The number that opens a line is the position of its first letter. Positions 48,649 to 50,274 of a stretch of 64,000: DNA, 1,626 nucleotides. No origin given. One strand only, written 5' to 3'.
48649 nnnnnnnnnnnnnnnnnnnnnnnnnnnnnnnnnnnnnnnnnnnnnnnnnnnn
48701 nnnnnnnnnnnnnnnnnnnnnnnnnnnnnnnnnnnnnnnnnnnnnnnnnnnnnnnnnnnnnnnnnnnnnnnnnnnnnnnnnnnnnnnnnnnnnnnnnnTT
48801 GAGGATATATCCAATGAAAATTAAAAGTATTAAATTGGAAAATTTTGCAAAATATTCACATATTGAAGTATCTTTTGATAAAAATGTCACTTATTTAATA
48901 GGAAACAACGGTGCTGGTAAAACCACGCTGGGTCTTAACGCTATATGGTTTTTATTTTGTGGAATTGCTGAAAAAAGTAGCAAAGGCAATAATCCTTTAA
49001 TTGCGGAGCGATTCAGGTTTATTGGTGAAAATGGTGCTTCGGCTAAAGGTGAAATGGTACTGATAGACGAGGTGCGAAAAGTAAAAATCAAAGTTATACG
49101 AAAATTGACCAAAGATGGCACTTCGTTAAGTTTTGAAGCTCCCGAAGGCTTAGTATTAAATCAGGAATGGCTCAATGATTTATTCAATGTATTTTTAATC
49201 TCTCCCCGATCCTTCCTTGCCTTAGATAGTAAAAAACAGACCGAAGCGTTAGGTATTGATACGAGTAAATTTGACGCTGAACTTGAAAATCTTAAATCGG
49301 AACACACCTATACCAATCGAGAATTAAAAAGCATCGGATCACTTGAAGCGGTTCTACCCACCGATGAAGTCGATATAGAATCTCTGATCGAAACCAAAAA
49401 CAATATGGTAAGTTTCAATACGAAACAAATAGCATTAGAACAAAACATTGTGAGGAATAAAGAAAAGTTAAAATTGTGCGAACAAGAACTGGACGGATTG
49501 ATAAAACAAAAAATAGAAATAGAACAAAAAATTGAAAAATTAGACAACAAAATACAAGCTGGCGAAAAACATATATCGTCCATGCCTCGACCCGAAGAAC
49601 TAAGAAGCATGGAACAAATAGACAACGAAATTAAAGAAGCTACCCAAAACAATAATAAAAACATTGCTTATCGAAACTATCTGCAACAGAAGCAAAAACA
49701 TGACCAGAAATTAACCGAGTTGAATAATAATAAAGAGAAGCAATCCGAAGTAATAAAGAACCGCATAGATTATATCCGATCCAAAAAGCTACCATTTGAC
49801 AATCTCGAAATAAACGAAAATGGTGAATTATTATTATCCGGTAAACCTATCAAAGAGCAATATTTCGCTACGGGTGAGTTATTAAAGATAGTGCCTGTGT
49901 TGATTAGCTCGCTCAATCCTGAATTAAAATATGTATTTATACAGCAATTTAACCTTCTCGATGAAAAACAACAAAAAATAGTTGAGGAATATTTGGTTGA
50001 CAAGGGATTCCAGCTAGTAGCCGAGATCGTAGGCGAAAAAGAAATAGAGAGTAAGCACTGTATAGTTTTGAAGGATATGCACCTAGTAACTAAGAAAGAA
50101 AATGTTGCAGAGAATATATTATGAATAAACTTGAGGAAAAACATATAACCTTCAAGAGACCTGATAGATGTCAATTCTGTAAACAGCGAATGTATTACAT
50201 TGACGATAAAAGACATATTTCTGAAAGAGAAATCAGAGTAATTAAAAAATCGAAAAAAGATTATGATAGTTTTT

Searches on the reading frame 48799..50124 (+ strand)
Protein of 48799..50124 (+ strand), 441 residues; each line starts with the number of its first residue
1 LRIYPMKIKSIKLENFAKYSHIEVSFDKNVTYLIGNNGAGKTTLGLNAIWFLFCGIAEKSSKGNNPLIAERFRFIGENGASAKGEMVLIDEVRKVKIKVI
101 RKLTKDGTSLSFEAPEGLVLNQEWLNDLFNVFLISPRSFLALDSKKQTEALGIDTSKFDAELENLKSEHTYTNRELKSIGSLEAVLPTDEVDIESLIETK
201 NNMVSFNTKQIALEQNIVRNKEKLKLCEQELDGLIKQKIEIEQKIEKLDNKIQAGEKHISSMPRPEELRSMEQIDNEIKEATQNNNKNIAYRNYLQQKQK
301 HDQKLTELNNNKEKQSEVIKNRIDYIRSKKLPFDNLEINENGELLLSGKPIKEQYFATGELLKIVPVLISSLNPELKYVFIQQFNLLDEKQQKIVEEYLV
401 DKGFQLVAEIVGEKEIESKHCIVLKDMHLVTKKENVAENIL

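Call 11: search_protein_families(library=phrogs, proteins=[window:48799-50124:+], max_evalue=0.01)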
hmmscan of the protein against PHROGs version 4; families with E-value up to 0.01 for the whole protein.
window:48799-50124:+ (441 aa): 8 families
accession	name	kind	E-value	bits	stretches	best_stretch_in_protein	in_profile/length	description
phrog_1499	-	unknown function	1.5e-30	107.8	1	6-415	3-413/427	-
phrog_77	-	DNA, RNA and nucleotide metabolism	4.4e-11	43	1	6-63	296-354/967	SbcC-like subunit of palindrome specific endonuclease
phrog_8323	-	unknown function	1.9e-10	40.9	1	5-58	48-100/623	-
phrog_25363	-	unknown function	5.3e-06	27.6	1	6-65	5-64/77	-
phrog_7507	-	unknown function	8e-06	26.4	1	6-328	2-324/483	-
phrog_3940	-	unknown function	1.2e-05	25.3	1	5-224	2-198/537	-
phrog_9802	-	unknown function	1.5e-05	25.2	1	6-49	3-45/438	-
phrog_4704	-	tail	0.0064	16.2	0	148-320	12-173/625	tail length tape measure protein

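Call 12: search_protein_families(library=pfam, proteins=[window:48799-50124:+], max_evalue=0.01)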
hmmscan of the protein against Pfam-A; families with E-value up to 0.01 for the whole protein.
window:48799-50124:+ (441 aa): 5 families
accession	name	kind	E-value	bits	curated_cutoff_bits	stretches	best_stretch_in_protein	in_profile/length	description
PF13175.12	AAA_15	-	9.3e-10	39.1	32.1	1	6-378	1-266/374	AAA ATPase domain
PF13476.12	AAA_23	-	5.1e-09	37.5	27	1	10-283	1-168/201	AAA domain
PF13514.12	AAA_27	-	0.00012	22.1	22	1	6-62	1-59/206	AAA domain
PF13555.12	AAA_29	-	0.00013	22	27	1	9-55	2-48/61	P-loop containing region of AAA domain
PF02463.25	SMC_N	-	0.00018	21.5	40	1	8-109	2-109/220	RecF/RecN/SMC N terminal domain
